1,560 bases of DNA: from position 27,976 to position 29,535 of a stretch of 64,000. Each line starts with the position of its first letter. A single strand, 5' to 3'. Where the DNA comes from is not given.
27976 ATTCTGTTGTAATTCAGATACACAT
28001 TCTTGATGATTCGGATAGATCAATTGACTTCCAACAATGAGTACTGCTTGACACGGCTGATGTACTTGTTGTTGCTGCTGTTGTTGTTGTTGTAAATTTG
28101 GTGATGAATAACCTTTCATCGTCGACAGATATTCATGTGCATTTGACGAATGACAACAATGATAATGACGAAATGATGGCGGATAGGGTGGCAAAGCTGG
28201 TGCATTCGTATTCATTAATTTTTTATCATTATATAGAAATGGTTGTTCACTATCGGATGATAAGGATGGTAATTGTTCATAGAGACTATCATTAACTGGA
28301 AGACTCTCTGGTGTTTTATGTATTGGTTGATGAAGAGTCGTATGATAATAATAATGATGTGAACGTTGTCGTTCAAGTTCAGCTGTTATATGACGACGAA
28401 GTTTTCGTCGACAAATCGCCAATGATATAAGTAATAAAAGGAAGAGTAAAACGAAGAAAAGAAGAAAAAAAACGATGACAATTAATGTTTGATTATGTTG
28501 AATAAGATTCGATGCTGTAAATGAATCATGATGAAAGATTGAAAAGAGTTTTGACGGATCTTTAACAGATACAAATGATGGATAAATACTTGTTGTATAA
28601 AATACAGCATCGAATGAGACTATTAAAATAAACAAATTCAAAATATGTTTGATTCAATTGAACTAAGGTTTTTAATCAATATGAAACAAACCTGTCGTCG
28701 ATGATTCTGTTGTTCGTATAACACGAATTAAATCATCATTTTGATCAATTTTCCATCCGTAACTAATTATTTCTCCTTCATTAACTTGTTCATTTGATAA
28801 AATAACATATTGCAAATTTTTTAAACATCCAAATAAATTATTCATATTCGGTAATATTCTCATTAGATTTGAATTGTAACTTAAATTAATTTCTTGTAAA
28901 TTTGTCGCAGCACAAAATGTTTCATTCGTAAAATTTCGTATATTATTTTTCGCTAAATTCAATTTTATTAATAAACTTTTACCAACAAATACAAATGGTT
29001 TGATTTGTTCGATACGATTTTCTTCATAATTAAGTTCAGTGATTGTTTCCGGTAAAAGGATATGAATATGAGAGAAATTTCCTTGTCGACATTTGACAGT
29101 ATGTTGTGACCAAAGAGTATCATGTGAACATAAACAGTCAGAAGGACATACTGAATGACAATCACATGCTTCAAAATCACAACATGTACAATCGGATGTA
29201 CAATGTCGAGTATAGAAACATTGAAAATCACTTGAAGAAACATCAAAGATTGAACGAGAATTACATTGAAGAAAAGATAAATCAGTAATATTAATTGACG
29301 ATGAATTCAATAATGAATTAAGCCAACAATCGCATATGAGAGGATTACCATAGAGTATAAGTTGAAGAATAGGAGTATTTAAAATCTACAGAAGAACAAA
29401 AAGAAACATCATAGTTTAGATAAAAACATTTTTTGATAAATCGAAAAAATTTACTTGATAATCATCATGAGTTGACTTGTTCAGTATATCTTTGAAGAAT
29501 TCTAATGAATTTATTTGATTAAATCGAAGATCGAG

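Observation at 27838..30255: Toll-like LRR ectodomain architecture without a TIR domain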

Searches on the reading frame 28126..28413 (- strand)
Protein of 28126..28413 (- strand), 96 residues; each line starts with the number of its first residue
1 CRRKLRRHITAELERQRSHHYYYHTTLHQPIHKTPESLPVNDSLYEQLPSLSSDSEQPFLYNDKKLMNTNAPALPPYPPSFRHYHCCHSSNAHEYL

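Call 45: find_homologous_proteins(query=window:28126-28413:-, max_evalue=1)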
Query seq(96 aa) (96 aa): 1 proteins with E <= 1 among 1 candidates.
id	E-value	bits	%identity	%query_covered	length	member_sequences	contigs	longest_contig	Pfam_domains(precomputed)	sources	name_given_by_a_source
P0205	7.9e-21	92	72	68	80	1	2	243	-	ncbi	ncbi:unnamed protein product, partial [Rotaria magnacalcarata]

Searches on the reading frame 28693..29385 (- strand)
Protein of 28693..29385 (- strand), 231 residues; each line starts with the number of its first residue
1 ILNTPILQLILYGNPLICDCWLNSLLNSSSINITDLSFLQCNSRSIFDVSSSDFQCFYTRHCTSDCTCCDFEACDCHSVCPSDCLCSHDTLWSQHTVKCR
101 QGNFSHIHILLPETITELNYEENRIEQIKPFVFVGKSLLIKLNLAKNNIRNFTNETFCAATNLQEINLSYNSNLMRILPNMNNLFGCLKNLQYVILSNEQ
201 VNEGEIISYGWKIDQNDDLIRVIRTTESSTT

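Call 62: predict_structure(alignment_id=A3)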
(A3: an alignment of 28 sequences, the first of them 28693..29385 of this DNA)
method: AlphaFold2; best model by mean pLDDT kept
length: 231 residues; sequences in the alignment: 28
mean_pLDDT: 86.8   pTM: 0.81
mean pLDDT of the five models: 86.8, 86.3, 79.6, 78.3, 74.5
residues with pLDDT >= 90: 132; 70-90: 75; 50-70: 18; < 50: 6
segments of 3 or more residues with pLDDT < 50: 228-231
pLDDT, mean of each block of 10 residues (from residue 1): 78 88 92 93 88 88 64 63 91 91 74 91 90 90 95 91 97 92 94 95 90 92 74 37
secondary structure, 60 per line:
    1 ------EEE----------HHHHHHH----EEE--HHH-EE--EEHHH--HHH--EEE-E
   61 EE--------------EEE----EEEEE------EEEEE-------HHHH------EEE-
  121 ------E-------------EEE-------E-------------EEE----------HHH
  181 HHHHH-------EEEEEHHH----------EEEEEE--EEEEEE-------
elements in order: E7-9 H20-26 E31-33 E56-58 E60-62 E77-79 E84-88 E95-99 H107-110 E117-119 E141-143 E165-167 H178-185 E193-197 E211-216 E219-224

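Call 64: fold_search(model_id=the predicted structure, library=pdb)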
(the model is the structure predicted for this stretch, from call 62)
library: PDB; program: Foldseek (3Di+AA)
matches with E <= 10: 793; with E <= 0.001: 12
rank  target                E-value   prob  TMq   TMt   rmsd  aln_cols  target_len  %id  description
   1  8suf_A                1.4e-08  1.00  0.59  0.17   4.5       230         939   24  The complex of TOL-1 ectodomain bound to LAT-1 Lectin domain (released 2024-05-15)
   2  8suf_B                1.9e-07  1.00  0.59  0.17   4.7       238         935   24  The complex of TOL-1 ectodomain bound to LAT-1 Lectin domain (released 2024-05-15)
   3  7r86_B                2.5e-04  1.00  0.44  0.36   2.6       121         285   23  Structure of mouse BAI1 (ADGRB1) in complex with mouse Nogo receptor (RTN4R) (released 2021-11-10)
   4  3w3g_A                4.1e-04  1.00  0.23  0.09   6.6       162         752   18  Crystal structure of human TLR8 (unliganded form) (released 2013-04-03)
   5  4lxr_A                4.9e-04  1.00  0.47  0.17   5.6       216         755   20  Structure of the Toll - Spatzle complex, a molecular hub in Drosophila development and innate immunity (released 2014-04-09)
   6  3kj4_A                6.2e-04  1.00  0.44  0.36   2.4       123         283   21  Structure of rat Nogo receptor bound to 1D9 antagonist antibody (released 2010-09-22)
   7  3twi_D                6.9e-04  1.00  0.38  0.51   3.7       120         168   28  Variable Lymphocyte Receptor Recognition of the Immunodominant Glycoprotein of Bacillus anthracis Spores (released 2012-03-14)
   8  5o0q_A                7.8e-04  1.00  0.46  0.37   2.3       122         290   24  Deglycosylated Nogo Receptor with native disulfide structure (released 2017-10-18)
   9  5o0o_H                8.7e-04  1.00  0.46  0.35   2.3       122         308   24  Deglycosylated Nogo Receptor with native disulfide structure 5 (released 2017-10-18)
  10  4xsq_B                8.7e-04  1.00  0.42  0.53   3.8       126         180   24  Structure of a variable lymphocyte receptor-like protein Bf66946 from Branchiostoma floridae (released 2016-03-23)
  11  4lxs_A                8.7e-04  1.00  0.48  0.18   5.7       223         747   18  Structure of the Toll - Spatzle complex, a molecular hub in Drosophila development and innate immunity (glycosylated f (released 2014-04-09)
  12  1xcd                  8.7e-04  1.00  0.29  0.24   5.7       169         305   18  Dimeric bovine tissue-extracted decorin, crystal form 1 (released 2004-11-02)
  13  5o0o_G                1.0e-03  1.00  0.45  0.34   2.3       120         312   23  Deglycosylated Nogo Receptor with native disulfide structure 5 (released 2017-10-18)
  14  5o0o_D                1.0e-03  1.00  0.44  0.33   3.2       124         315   22  Deglycosylated Nogo Receptor with native disulfide structure 5 (released 2017-10-18)
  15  5z14_B                1.0e-03  1.00  0.40  0.14   6.2       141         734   20  Crystal structure of human TLR8 in complex with CU-CPT9a (released 2018-07-04)
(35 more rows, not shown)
